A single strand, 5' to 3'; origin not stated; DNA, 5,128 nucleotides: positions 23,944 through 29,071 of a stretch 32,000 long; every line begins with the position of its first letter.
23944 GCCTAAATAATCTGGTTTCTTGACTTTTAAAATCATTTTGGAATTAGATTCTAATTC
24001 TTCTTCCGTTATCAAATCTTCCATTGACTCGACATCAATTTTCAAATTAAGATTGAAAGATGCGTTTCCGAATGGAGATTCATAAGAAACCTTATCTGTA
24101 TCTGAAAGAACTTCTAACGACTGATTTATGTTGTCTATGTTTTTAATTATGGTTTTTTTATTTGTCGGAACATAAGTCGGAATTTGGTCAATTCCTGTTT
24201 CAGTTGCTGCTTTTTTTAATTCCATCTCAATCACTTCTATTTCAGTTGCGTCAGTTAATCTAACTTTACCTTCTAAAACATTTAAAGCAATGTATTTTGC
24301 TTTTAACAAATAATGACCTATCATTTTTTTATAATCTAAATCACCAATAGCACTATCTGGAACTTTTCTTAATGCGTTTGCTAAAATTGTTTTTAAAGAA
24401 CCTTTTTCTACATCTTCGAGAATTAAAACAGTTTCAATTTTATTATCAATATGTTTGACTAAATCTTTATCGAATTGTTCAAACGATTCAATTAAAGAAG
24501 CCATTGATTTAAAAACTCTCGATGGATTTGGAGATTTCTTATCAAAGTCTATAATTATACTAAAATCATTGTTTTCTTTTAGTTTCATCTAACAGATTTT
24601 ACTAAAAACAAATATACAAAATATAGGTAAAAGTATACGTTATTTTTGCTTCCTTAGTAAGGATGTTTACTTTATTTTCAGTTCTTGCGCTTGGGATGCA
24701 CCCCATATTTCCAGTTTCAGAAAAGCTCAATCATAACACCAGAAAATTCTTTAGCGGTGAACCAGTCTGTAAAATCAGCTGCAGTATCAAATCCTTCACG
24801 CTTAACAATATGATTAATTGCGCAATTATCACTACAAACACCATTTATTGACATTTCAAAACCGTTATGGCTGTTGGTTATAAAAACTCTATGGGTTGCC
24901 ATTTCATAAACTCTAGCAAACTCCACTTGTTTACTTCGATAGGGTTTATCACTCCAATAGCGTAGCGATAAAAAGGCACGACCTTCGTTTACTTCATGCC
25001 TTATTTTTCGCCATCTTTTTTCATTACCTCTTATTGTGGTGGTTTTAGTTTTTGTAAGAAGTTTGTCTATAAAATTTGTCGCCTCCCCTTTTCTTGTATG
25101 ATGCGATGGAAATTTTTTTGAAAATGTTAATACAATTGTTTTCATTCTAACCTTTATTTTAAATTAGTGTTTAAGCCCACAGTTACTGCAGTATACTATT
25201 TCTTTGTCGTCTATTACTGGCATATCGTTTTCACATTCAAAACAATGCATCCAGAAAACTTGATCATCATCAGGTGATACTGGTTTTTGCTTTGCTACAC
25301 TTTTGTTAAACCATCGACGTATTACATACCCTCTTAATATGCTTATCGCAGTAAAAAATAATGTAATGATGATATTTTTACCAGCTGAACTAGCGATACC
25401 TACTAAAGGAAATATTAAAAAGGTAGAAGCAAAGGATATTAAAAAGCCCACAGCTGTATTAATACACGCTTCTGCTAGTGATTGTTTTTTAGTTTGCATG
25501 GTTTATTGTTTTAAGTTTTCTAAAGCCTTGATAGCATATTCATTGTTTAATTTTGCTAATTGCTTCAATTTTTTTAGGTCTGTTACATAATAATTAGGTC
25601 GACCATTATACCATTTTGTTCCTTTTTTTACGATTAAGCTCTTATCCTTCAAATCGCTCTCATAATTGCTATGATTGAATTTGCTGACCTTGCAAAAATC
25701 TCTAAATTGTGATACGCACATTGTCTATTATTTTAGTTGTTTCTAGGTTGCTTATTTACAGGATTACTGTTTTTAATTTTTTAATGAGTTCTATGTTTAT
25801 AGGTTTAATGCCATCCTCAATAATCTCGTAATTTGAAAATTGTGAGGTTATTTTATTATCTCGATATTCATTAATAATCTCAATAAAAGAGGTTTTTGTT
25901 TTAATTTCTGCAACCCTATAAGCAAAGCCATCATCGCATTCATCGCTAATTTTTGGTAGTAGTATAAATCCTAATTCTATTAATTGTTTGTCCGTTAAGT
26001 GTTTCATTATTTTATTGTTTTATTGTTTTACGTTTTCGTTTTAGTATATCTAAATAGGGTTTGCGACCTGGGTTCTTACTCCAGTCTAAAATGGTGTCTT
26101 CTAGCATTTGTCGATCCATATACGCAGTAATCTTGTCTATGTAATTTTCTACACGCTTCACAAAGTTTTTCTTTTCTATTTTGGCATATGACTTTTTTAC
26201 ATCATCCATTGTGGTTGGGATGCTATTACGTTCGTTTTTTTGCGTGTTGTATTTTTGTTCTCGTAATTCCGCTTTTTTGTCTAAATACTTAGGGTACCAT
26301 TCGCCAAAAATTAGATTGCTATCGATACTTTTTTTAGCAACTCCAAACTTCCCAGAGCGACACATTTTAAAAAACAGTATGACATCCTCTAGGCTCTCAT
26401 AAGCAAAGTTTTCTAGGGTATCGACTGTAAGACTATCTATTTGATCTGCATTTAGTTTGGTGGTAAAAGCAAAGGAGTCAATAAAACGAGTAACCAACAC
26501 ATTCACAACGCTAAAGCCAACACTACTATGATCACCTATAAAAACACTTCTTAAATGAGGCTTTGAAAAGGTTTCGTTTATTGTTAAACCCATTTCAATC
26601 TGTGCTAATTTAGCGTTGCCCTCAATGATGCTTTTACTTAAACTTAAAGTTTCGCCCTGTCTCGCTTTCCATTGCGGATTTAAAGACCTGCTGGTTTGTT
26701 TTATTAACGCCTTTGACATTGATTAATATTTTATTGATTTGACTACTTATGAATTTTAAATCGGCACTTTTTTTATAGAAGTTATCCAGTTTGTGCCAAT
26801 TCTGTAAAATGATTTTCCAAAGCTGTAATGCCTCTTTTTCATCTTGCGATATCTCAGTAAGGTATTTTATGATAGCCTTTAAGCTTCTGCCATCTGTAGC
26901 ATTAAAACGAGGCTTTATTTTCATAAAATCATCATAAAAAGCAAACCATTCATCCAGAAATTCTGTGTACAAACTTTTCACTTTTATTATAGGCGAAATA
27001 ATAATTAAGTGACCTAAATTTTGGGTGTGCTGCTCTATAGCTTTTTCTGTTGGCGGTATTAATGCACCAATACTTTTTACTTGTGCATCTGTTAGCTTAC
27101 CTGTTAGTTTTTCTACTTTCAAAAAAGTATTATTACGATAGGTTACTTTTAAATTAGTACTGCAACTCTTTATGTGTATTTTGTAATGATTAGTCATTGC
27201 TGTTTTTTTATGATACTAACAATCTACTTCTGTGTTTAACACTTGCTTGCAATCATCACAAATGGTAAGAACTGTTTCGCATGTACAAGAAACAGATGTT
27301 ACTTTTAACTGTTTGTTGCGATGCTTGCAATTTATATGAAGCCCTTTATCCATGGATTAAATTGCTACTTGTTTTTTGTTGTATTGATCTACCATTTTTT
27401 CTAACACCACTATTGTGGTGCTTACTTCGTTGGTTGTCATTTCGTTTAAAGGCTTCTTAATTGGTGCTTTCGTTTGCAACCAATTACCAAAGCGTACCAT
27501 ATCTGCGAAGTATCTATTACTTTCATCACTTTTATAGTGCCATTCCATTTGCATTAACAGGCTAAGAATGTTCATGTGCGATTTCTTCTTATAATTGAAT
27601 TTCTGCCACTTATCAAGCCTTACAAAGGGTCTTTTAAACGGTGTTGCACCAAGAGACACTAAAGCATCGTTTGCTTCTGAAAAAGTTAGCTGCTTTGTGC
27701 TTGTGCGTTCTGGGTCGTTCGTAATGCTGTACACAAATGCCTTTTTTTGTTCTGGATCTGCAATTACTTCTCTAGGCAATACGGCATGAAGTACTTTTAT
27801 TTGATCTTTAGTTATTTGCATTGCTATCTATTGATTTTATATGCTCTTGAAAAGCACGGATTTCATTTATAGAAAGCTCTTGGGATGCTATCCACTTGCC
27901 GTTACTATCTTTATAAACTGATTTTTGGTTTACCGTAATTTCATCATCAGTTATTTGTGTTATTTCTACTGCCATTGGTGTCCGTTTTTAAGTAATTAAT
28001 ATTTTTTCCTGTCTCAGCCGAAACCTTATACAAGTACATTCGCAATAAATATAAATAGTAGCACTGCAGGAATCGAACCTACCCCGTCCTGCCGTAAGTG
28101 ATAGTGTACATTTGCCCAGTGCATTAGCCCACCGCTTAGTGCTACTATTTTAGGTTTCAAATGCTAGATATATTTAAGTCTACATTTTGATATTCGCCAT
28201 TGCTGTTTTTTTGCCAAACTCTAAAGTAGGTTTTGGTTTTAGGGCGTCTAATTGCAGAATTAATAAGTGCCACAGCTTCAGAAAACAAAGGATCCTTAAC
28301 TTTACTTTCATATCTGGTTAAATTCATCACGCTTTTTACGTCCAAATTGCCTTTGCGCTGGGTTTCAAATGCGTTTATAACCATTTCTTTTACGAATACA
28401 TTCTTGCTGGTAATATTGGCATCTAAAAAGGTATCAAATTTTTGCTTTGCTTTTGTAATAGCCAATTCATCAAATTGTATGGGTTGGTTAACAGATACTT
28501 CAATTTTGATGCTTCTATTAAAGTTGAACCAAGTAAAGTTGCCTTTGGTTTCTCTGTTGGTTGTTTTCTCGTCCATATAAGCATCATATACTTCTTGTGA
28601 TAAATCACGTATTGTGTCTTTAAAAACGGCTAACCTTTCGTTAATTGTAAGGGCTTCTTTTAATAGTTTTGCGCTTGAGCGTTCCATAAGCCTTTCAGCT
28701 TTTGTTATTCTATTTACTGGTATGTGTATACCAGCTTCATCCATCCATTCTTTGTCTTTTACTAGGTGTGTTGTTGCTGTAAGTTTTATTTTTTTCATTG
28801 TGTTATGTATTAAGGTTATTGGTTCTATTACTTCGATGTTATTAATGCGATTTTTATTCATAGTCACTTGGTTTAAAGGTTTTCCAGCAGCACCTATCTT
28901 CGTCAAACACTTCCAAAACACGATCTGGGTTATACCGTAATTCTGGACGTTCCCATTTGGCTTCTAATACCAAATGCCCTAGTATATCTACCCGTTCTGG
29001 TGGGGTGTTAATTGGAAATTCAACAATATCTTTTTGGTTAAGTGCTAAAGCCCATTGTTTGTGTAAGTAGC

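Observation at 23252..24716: AT-rich orphan island at the early/late junction: a 296-aa unknown protein plus a secreted protein (candidate exclusion or defence moron)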

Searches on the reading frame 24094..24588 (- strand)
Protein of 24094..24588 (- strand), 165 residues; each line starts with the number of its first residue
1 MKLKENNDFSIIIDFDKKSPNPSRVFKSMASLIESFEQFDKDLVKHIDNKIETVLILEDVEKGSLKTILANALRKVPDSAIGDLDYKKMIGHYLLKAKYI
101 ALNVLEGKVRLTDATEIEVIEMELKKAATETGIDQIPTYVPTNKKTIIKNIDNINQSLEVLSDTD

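Call 78: predict_structure(alignment_id=A3)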
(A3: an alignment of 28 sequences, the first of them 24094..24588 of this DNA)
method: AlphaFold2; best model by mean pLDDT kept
length: 165 residues; sequences in the alignment: 28
mean_pLDDT: 78.3   pTM: 0.70
mean pLDDT of the five models: 78.3, 77.9, 69.7, 69.1, 69.1
residues with pLDDT >= 90: 49; 70-90: 70; 50-70: 34; < 50: 12
segments of 3 or more residues with pLDDT < 50: 51-60
pLDDT, mean of each block of 10 residues (from residue 1): 60 84 90 93 77 45 56 62 71 90 82 86 91 82 91 91 83
secondary structure, 60 per line:
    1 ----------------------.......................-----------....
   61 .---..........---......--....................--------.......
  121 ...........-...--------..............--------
elements in order: H23-45 H57-61 H65-74 H78-83 H86-105 H114-131 H144-157

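Call 82: fold_search(model_id=the predicted structure, library=pdb)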
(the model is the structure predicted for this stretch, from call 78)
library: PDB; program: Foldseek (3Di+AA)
matches with E <= 10: 181; with E <= 0.001: 0
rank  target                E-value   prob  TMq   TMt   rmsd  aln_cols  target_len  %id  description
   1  6q6p_A                7.0e-01  0.09  0.17  0.17  16.9       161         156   12  Antarctic fish cytoglobin 1 from D.mawsoni (released 2020-01-15)
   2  2olp_A                1.2e+00  0.08  0.20  0.21  17.2       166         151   14  Structure and ligand selection of hemoglobin II from Lucina pectinata (released 2007-12-18)
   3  6kgx_A8               1.4e+00  0.09  0.19  0.14  15.4       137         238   15  Structure of the phycobilisome from the red alga Porphyridium purpureum (released 2019-12-11)
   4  3i9y                  1.6e+00  0.08  0.17  0.14  22.8       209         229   11  Crystal structure of the V. parahaemolyticus histidine kinase sensor TorS sensor domain (released 2009-10-06)
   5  6q6p_B                1.6e+00  0.06  0.17  0.18  16.0       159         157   11  Antarctic fish cytoglobin 1 from D.mawsoni (released 2020-01-15)
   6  5f28_G                2.0e+00  0.11  0.23  0.28  20.5       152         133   13  Crystal structure of FAT domain of Focal Adhesion Kinase (FAK) bound to the transcription factor MEF2C (released 2016-07-13)
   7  7w9u_C                2.1e+00  0.09  0.20  0.24  21.1       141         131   14  Crystal Structure of Zn bound human Focal Adhesion Targeting (FAT) domain of the Focal Adhesion Kinase (released 2022-12-21)
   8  5vmm_A                2.2e+00  0.05  0.17  0.19  15.8       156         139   11  Staphylococcus aureus IsdB bound to human hemoglobin (released 2017-11-15)
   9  5ecf_F                2.4e+00  0.07  0.20  0.21  19.7       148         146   14  Ligand binding domain 1 of Penicillium marneffei MP1 protein complexed with arachidonic acids (released 2016-10-19)
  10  4wjg_4                2.4e+00  0.04  0.15  0.11  31.2       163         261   15  Structure of T. brucei haptoglobin-hemoglobin receptor binding to human haptoglobin-hemoglobin (released 2014-11-26)
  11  1wmu_B                2.6e+00  0.05  0.17  0.18  15.8       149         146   11  Crystal Structure of Hemoglobin D from the Aldabra Giant Tortoise, Geochelone gigantea, at 1.65 A resolution (released 2004-08-03)
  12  1oj6_C                2.7e+00  0.04  0.16  0.17  18.2       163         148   11  Human brain neuroglobin three-dimensional structure (released 2003-09-11)
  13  1ow6_B                2.8e+00  0.07  0.20  0.23  21.2       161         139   14  Paxillin LD4 motif bound to the Focal Adhesion Targeting (FAT) domain of the Focal Adhesion Kinase (released 2003-10-21)
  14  3gm1_B                2.8e+00  0.06  0.18  0.20  19.7       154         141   12  Crystal Structure of the Focal Adhesion Targeting (FAT) Domain of Pyk2 in Complex with Paxillin LD4 Motif-Derived Pept (released 2009-05-05)
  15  2r50_B                2.8e+00  0.06  0.18  0.20  17.4       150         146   13  The crystal structure of nonsymbiotic corn hemoglobin 1 (released 2007-09-18)
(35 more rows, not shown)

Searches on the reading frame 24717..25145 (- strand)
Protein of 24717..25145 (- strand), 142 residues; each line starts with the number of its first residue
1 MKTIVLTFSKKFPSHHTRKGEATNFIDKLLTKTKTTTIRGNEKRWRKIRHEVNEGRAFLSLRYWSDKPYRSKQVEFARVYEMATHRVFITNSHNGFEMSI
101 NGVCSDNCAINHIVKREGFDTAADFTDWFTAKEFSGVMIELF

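Call 5: search_protein_families(library=pfam, proteins=[window:24717-25145:-], max_evalue=1)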
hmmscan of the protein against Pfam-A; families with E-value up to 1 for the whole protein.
window:24717-25145:- (142 aa): 1 family
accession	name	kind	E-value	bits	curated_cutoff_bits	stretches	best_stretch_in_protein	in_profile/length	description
PF00497.25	SBP_bac_3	-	0.011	15.9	26.4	1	32-94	35-95/132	Bacterial extracellular solute-binding proteins, family 3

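Call 6: search_protein_families(library=phrogs, proteins=[window:24717-25145:-], max_evalue=1)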
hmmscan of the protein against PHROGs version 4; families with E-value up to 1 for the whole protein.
window:24717-25145:- (142 aa): 2 families
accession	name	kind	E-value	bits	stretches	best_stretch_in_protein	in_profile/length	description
phrog_8581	-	unknown function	1.3e-23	85.1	1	2-140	1-160/166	-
phrog_6864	-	unknown function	0.19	12.7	0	123-141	66-84/85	-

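Call 7: search_protein_families(library=padloc, proteins=[window:24717-25145:-], max_evalue=1)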
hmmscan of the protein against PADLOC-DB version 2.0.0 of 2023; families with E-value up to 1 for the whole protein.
window:24717-25145:- (142 aa): 0 families

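Call 10: search_protein_families(library=ncbifam, proteins=[window:24717-25145:-], max_evalue=1)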
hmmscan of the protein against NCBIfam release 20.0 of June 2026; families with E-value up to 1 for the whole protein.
window:24717-25145:- (142 aa): 0 families

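Call 43: find_related_loci(query=window:24717-25145:-, collection=viral_contigs, flank=6000)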
Query window:24717-25145:- (142 aa) in viral_contigs; peptide patterns used: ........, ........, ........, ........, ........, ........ (x = any residue, [..] = any of these).
9 stretches matched a pattern, but none encodes a relative of the query by tblastn (E <= 1e-3).

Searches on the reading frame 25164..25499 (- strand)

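Call 5: search_protein_families(library=pfam, proteins=[window:25164-25499:-], max_evalue=1)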
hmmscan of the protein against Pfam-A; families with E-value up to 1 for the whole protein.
window:25164-25499:- (111 aa): 6 families
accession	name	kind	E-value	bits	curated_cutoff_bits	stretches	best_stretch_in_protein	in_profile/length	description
PF23858.1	DUF7220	-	1.8e-28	99.1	28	1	1-66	1-66/70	Family of unknown function (DUF7220)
PF21344.3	Zn_ribbon_LysW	-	0.0011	19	27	1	85-108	2-28/46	Alpha-aminoadipate carrier protein LysW-like, globular domain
PF03604.18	Zn_ribbon_RPAB4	-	0.015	15.5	24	1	86-108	3-24/32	DNA directed RNA polymerase, 7 kDa subunit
PF07332.16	Phage_holin_3_6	-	0.19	12.3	28.4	1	4-73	30-99/116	Putative Actinobacterial Holin-X, holin superfamily III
PF25144.1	Zn_ribbon_IFT122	-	0.19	12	27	1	9-33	22-45/45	IFT122, zinc ribbon domain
PF13248.11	Zn_ribbon_3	-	0.61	10.1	27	0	102-108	3-9/26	zinc-ribbon domain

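Call 6: search_protein_families(library=phrogs, proteins=[window:25164-25499:-], max_evalue=1)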
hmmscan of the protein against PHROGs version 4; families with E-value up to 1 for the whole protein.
window:25164-25499:- (111 aa): 6 families
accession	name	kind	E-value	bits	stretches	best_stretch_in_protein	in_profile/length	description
phrog_4276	-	unknown function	2e-27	96.7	1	1-72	66-137/144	-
phrog_10714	-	unknown function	0.054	14.7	1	55-108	51-96/109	-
phrog_18378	-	unknown function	0.056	14.5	1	86-111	10-37/64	-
phrog_29378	-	unknown function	0.1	13.2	1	13-47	171-203/260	-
phrog_25974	-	unknown function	0.26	12.3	1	42-65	12-35/36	-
phrog_9423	-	unknown function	0.27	12.3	1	59-74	4-19/68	-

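Call 7: search_protein_families(library=padloc, proteins=[window:25164-25499:-], max_evalue=1)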
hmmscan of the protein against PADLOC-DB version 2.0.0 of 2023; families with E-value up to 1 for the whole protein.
window:25164-25499:- (111 aa): 0 families

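Call 10: search_protein_families(library=ncbifam, proteins=[window:25164-25499:-], max_evalue=1)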
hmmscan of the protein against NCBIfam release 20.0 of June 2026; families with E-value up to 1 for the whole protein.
window:25164-25499:- (111 aa): 1 family
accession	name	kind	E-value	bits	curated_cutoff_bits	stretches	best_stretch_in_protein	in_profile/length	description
NF041070.1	carrier_LysW_Arch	domain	0.032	14.3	75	1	84-110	3-32/57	alpha-aminoadipate/glutamate carrier protein LysW/ArgW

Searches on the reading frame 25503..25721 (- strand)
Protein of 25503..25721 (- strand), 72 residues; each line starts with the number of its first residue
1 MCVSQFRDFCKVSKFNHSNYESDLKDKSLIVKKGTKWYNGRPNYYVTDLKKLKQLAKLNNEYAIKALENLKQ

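Call 5: search_protein_families(library=pfam, proteins=[window:25503-25721:-], max_evalue=1)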
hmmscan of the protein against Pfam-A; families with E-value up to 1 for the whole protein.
window:25503-25721:- (72 aa): 1 family
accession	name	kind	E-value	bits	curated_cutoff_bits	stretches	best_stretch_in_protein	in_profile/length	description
PF21100.3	MCM_C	-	0.039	14.2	27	1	11-38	34-61/64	MCM protein C-terminal winged helix-turn-helix domain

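Call 6: search_protein_families(library=phrogs, proteins=[window:25503-25721:-], max_evalue=1)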
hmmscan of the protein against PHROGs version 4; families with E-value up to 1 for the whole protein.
window:25503-25721:- (72 aa): 1 family
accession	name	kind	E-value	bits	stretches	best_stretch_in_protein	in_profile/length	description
phrog_5464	-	unknown function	0.1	13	1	9-64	66-120/248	-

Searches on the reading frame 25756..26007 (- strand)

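Call 5: search_protein_families(library=pfam, proteins=[window:25756-26007:-], max_evalue=1)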
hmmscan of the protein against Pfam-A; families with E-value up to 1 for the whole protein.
window:25756-26007:- (83 aa): 0 families

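Call 6: search_protein_families(library=phrogs, proteins=[window:25756-26007:-], max_evalue=1)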
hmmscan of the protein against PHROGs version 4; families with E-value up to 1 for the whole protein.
window:25756-26007:- (83 aa): 2 families
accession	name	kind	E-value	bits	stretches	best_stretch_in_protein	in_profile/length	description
phrog_7675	-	unknown function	0.02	16.1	1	24-79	11-63/94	-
phrog_784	-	unknown function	0.1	13.2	1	1-68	82-145/250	-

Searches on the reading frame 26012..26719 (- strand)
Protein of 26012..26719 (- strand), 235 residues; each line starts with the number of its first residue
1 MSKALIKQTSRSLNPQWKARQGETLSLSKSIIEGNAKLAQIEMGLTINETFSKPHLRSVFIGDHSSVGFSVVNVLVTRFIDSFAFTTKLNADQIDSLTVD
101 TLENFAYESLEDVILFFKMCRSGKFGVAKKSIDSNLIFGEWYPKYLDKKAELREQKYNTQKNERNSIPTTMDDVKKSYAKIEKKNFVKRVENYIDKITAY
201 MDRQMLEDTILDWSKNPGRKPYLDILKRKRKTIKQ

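Call 5: search_protein_families(library=pfam, proteins=[window:26012-26719:-], max_evalue=1)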
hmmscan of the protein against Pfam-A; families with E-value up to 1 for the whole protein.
window:26012-26719:- (235 aa): 2 families
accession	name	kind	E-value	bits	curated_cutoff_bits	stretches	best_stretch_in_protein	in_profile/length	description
PF06798.17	PrkA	-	0.0024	18.1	25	1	169-210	102-143/255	PrkA serine protein kinase C-terminal domain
PF24012.1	DUF7326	-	0.16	12.8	27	0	93-112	22-41/76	Family of unknown function (DUF7326)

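Call 6: search_protein_families(library=phrogs, proteins=[window:26012-26719:-], max_evalue=1)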
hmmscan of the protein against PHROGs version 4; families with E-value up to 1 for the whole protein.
window:26012-26719:- (235 aa): 2 families
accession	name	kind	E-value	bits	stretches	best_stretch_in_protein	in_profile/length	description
phrog_35728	-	unknown function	0.00018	22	1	70-167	61-159/229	-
phrog_16992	-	unknown function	0.066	14.4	1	150-234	44-130/218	-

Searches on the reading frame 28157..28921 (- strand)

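Call 41: search_protein_families(library=pfam, proteins=[window:28157-28921:-], max_evalue=0.01)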
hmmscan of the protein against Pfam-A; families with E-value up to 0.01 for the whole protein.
window:28157-28921:- (254 aa): 1 family
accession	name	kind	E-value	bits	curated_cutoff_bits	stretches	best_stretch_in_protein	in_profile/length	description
PF11363.13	DUF3164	-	3.5e-26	92.5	23.7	1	59-252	2-193/194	Protein of unknown function (DUF3164)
